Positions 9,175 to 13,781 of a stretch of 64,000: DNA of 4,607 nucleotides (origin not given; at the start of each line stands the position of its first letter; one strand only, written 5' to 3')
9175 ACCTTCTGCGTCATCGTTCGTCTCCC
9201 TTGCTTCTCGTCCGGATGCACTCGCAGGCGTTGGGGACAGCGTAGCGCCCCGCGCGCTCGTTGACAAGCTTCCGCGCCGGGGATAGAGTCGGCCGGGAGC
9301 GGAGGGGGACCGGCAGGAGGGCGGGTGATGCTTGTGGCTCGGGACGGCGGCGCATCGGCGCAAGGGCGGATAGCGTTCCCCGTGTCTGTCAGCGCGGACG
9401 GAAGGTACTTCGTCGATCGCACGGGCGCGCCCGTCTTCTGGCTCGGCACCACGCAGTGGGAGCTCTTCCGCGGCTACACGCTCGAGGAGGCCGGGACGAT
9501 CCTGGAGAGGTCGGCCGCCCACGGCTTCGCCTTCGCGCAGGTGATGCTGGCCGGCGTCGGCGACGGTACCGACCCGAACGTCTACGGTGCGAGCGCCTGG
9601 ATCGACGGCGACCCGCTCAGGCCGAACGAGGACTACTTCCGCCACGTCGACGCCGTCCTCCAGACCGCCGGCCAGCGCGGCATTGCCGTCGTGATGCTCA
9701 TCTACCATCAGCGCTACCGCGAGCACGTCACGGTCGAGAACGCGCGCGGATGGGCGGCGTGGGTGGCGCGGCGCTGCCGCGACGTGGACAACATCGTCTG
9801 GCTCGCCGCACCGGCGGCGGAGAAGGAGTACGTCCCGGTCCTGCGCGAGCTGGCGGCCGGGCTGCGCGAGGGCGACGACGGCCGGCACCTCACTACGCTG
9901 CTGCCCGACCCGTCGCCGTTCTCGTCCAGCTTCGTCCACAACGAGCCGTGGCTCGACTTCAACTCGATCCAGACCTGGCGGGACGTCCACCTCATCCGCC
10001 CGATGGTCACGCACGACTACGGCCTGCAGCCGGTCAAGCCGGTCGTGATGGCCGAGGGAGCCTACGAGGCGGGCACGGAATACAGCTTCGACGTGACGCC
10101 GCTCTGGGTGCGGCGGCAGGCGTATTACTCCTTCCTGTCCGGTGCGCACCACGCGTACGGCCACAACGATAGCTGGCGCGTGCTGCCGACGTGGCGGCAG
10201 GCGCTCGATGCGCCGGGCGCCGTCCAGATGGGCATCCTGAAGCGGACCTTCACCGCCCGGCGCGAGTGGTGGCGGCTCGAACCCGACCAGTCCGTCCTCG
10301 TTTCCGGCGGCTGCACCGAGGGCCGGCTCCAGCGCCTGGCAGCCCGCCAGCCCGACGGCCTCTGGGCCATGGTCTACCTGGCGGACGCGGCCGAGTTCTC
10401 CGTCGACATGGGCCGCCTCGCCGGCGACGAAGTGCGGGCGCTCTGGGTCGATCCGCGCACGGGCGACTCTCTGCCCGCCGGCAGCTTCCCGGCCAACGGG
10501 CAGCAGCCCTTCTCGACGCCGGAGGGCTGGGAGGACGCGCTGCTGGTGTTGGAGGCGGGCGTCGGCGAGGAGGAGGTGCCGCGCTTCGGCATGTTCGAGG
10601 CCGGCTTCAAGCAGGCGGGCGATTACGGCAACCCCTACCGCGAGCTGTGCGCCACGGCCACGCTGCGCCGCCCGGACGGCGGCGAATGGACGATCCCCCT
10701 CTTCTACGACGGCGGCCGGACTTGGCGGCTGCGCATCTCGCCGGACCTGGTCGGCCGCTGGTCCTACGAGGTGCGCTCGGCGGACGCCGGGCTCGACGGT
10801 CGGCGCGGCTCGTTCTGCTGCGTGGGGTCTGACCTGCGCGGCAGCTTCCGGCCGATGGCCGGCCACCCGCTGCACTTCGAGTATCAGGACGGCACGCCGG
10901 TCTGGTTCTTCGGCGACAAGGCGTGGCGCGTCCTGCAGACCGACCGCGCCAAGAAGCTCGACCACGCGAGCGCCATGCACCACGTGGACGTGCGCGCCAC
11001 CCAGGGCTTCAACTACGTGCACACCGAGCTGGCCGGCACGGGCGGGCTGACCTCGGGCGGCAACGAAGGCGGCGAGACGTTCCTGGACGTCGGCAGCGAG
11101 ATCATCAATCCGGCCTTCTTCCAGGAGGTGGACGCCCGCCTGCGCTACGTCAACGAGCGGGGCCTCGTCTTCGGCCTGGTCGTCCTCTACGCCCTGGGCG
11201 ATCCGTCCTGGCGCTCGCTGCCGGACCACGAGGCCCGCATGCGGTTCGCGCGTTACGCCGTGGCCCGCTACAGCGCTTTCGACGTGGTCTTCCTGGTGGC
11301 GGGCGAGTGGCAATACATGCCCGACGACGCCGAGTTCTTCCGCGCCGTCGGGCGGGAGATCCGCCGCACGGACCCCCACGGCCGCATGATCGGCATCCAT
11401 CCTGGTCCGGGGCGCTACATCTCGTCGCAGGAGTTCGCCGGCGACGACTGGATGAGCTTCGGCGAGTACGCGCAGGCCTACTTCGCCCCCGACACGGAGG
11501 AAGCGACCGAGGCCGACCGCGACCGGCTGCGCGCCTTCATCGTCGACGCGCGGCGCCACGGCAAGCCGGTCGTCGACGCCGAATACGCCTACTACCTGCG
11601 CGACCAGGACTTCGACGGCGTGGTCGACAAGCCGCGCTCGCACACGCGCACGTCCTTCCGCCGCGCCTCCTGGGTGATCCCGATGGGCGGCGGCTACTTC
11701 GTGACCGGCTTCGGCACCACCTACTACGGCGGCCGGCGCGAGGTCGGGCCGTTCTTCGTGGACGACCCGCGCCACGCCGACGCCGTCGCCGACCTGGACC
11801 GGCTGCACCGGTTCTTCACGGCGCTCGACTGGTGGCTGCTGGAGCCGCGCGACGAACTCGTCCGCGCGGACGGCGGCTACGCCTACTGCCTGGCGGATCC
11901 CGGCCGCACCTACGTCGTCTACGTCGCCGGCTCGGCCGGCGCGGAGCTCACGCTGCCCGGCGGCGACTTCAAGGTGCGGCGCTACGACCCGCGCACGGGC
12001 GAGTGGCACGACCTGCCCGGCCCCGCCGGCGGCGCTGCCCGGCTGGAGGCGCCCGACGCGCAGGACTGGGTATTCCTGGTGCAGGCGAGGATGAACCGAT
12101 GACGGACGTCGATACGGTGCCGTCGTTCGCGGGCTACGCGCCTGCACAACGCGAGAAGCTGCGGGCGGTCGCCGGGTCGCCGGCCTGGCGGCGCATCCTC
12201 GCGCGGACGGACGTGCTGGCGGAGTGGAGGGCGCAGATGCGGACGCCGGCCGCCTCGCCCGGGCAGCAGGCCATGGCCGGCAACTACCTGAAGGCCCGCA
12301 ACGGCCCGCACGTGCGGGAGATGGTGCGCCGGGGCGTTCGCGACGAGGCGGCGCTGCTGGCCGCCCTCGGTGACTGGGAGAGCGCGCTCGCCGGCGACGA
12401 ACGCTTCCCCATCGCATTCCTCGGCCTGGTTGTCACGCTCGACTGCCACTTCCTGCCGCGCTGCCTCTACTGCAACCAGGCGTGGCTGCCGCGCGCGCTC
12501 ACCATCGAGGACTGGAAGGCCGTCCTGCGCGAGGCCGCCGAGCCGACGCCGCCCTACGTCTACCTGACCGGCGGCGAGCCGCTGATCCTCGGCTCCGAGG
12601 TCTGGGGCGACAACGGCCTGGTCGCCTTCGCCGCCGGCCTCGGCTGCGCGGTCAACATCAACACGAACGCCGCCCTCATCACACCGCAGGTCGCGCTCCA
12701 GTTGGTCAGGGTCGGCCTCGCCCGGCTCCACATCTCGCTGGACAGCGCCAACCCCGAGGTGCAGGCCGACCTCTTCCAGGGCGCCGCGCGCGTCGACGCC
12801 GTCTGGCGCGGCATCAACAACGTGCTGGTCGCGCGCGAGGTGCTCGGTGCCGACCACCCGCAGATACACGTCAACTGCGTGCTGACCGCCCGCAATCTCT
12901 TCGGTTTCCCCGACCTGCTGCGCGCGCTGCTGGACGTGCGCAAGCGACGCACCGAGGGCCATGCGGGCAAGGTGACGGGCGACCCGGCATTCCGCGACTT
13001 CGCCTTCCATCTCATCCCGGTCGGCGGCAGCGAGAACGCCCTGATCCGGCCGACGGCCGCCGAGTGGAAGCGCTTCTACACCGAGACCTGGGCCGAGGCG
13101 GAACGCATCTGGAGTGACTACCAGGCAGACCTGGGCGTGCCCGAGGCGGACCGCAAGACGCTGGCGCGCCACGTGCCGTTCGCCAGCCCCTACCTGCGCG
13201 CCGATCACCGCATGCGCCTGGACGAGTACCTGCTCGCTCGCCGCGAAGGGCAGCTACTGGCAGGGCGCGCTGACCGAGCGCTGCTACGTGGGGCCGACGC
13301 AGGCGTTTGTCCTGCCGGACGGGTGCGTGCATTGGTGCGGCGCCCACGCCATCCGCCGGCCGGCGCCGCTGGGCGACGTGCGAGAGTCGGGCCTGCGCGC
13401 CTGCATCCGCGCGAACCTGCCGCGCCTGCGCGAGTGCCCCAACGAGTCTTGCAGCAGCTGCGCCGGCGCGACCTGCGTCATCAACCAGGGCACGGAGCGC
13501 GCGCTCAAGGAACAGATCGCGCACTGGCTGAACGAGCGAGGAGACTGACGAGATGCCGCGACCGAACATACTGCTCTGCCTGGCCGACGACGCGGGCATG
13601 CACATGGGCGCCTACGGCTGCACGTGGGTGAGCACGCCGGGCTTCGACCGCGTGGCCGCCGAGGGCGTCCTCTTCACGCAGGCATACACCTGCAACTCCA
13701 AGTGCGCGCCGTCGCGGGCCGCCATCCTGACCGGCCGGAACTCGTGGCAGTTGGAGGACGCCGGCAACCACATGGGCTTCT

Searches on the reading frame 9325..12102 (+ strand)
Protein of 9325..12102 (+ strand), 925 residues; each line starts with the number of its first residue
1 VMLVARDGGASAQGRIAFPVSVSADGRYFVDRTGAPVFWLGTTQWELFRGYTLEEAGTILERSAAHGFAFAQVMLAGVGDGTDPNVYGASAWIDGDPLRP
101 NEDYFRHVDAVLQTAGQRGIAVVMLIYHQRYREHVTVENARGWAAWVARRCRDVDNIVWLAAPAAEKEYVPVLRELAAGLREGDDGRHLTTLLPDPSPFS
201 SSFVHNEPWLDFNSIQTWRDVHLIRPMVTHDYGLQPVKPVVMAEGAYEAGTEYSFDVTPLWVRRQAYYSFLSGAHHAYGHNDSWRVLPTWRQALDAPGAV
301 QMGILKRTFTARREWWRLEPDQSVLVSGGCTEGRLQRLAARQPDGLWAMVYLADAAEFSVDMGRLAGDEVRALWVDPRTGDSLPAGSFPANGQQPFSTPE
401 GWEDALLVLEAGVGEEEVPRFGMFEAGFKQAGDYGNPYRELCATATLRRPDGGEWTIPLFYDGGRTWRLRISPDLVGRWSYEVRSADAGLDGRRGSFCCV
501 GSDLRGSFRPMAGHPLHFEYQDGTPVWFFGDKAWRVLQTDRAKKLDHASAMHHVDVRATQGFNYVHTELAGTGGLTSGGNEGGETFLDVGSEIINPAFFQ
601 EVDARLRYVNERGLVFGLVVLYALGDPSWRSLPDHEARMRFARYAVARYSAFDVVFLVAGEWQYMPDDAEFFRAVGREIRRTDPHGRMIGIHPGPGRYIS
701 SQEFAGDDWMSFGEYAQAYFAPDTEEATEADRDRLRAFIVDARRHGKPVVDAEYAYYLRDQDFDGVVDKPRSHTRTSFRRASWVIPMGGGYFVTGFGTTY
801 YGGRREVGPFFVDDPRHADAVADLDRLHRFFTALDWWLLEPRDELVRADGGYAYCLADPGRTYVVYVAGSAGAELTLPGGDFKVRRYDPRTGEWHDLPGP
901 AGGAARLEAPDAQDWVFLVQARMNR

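Call 39: search_protein_families(library=pfam, proteins=[window:9325-12102:+], max_evalue=0.00001)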
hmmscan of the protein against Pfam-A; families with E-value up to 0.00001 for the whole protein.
window:9325-12102:+ (925 aa): 3 families
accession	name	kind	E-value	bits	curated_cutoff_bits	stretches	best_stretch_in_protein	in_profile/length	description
PF13204.13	Apiosidase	-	4e-89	299.8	26.5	2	24-315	2-318/320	Apiosidase-like, catalytic domain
PF12904.13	Collagen_bind_2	-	7.1e-19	67.9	22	1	320-410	2-92/92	Putative collagen-binding domain of a collagenase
PF16586.11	DUF5060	-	3.9e-15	56.3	27.2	1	417-485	1-69/70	Domain of unknown function (DUF5060)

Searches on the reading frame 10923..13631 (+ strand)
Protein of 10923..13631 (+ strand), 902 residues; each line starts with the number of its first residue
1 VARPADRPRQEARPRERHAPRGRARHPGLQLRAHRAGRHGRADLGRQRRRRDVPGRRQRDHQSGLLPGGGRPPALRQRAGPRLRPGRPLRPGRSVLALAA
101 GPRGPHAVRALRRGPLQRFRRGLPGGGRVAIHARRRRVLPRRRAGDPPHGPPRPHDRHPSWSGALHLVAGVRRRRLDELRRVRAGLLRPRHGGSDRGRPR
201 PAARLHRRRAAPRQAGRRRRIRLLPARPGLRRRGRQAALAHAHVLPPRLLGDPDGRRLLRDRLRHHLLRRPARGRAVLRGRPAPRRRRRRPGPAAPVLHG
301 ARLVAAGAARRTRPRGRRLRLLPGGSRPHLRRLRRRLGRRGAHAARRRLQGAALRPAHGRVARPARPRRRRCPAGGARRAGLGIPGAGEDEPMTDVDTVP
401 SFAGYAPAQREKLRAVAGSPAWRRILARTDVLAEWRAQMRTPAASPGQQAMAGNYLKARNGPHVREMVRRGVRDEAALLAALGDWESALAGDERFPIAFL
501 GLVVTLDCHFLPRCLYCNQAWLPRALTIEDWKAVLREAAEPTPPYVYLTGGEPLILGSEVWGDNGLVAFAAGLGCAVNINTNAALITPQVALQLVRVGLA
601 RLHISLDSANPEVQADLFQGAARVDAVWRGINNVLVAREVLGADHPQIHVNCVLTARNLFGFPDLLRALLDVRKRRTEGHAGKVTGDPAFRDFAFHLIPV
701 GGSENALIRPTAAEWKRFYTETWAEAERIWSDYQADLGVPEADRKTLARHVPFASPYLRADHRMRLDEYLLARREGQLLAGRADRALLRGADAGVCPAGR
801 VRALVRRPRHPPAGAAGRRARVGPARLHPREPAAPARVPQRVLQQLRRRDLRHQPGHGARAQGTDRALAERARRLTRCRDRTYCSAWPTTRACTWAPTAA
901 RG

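Call 39: search_protein_families(library=pfam, proteins=[window:10923-13631:+], max_evalue=0.00001)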
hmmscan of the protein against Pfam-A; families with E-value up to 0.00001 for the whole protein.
window:10923-13631:+ (902 aa): 1 family
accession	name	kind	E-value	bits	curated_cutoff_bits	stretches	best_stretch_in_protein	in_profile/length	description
PF04055.27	Radical_SAM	-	3.4e-11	44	29.5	1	513-633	10-135/166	Radical SAM superfamily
